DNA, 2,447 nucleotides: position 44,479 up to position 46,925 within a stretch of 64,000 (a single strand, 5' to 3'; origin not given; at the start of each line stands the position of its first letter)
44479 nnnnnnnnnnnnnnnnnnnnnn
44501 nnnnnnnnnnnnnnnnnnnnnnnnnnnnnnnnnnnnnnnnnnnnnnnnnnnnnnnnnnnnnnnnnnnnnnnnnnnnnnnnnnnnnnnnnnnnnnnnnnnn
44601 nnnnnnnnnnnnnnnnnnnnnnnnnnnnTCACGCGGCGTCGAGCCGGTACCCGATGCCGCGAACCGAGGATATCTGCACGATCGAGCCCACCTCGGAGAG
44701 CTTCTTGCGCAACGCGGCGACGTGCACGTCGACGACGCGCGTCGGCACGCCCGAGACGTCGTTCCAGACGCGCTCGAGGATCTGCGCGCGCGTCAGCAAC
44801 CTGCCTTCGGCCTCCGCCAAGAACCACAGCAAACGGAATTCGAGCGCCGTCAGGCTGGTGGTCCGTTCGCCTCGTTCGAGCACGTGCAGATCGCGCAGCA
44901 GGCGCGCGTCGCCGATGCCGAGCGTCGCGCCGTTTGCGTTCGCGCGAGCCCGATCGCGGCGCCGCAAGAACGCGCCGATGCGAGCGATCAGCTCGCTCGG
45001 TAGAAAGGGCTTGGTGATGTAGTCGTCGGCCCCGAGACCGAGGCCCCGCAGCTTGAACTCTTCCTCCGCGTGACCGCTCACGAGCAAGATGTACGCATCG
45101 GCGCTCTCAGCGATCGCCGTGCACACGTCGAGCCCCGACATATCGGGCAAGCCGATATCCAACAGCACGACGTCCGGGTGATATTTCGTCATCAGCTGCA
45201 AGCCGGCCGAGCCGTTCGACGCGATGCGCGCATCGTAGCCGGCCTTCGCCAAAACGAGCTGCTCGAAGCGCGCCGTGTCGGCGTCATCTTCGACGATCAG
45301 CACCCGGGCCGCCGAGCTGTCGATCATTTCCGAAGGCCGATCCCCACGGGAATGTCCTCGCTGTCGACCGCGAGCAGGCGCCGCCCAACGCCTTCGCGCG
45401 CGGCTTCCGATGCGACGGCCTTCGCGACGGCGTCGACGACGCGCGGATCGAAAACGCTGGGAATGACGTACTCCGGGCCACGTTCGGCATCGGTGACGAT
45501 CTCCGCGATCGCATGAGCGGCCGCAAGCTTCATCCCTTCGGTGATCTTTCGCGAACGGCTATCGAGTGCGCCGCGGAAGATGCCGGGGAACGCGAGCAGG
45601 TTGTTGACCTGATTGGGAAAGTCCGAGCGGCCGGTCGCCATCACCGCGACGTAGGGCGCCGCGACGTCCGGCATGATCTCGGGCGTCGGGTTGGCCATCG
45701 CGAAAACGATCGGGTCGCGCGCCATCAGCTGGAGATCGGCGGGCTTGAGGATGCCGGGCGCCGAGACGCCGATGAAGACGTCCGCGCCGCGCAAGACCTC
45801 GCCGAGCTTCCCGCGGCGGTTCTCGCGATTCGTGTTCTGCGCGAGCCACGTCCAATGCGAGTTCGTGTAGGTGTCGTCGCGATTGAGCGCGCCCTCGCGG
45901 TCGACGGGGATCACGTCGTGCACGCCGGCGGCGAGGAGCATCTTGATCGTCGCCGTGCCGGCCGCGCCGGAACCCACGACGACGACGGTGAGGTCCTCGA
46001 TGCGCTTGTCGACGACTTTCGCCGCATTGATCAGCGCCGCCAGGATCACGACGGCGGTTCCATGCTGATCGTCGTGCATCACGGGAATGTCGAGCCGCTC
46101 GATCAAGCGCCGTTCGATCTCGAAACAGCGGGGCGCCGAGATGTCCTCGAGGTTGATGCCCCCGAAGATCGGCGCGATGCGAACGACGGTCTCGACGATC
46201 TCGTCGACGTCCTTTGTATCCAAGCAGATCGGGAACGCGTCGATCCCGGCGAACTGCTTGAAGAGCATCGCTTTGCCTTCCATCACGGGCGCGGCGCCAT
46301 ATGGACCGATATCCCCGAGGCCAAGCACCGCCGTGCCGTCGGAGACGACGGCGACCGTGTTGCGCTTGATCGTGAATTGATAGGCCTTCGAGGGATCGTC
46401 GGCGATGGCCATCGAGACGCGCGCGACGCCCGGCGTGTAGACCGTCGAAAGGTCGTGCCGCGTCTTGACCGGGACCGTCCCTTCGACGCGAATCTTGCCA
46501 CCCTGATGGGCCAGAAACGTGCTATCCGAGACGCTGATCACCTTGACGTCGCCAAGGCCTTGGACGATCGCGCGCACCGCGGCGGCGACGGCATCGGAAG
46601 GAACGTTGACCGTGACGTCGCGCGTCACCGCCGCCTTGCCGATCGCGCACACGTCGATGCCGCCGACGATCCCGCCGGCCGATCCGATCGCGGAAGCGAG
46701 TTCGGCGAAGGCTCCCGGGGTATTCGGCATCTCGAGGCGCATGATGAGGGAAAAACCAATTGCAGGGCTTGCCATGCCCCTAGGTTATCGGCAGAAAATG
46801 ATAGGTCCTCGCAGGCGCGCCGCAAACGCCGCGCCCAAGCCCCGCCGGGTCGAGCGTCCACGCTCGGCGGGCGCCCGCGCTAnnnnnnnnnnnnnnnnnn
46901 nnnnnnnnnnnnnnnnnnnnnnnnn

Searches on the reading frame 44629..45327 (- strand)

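Call 11: search_protein_families(library=pfam, proteins=[window:44629-45327:-], max_evalue=0.01)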
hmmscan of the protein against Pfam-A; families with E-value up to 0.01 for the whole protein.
window:44629-45327:- (232 aa): 2 families
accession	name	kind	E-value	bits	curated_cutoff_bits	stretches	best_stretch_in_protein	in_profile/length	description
PF00072.30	Response_reg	-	7.4e-26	90.9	30.2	1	9-117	1-110/111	Response regulator receiver domain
PF00486.34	Trans_reg_C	-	2e-22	79.5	26.2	1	156-229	3-77/77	Transcriptional regulatory protein, C terminal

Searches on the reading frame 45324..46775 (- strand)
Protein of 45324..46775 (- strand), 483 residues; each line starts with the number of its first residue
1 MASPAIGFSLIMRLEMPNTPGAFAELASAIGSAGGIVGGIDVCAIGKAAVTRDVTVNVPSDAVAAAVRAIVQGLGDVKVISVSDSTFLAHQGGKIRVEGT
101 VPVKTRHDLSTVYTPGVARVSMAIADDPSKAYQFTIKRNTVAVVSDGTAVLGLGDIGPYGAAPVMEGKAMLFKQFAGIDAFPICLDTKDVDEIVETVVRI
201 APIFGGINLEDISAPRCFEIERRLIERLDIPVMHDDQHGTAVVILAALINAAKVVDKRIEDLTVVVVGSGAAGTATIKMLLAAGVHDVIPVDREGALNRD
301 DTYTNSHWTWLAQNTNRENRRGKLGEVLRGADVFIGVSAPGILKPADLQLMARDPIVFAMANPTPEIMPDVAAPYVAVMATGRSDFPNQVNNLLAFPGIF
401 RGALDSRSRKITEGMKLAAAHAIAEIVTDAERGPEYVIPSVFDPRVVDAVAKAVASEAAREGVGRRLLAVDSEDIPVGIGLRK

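Call 11: search_protein_families(library=pfam, proteins=[window:45324-46775:-], max_evalue=0.01)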
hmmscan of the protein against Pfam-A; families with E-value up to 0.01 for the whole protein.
window:45324-46775:- (483 aa): 6 families
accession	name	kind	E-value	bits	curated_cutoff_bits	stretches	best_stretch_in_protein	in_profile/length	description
PF00390.24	malic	-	1.1e-31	110.5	23.1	1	95-224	4-181/182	Malic enzyme, N-terminal domain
PF03949.21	Malic_M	-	1.3e-24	87.3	23.5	1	239-458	3-257/258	Malic enzyme, NAD binding domain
PF00899.27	ThiF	-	0.00025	20.7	28.1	1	256-293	15-52/238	ThiF family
PF01842.31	ACT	-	0.00054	20.1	27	1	13-70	4-60/66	ACT domain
PF01488.26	Shikimate_DH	-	0.0071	16.9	24.3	0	253-294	5-45/138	Shikimate / quinate 5-dehydrogenase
PF14257.11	DUF4349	-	0.0088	15.9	27.7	0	12-82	9-78/213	Domain of unknown function (DUF4349)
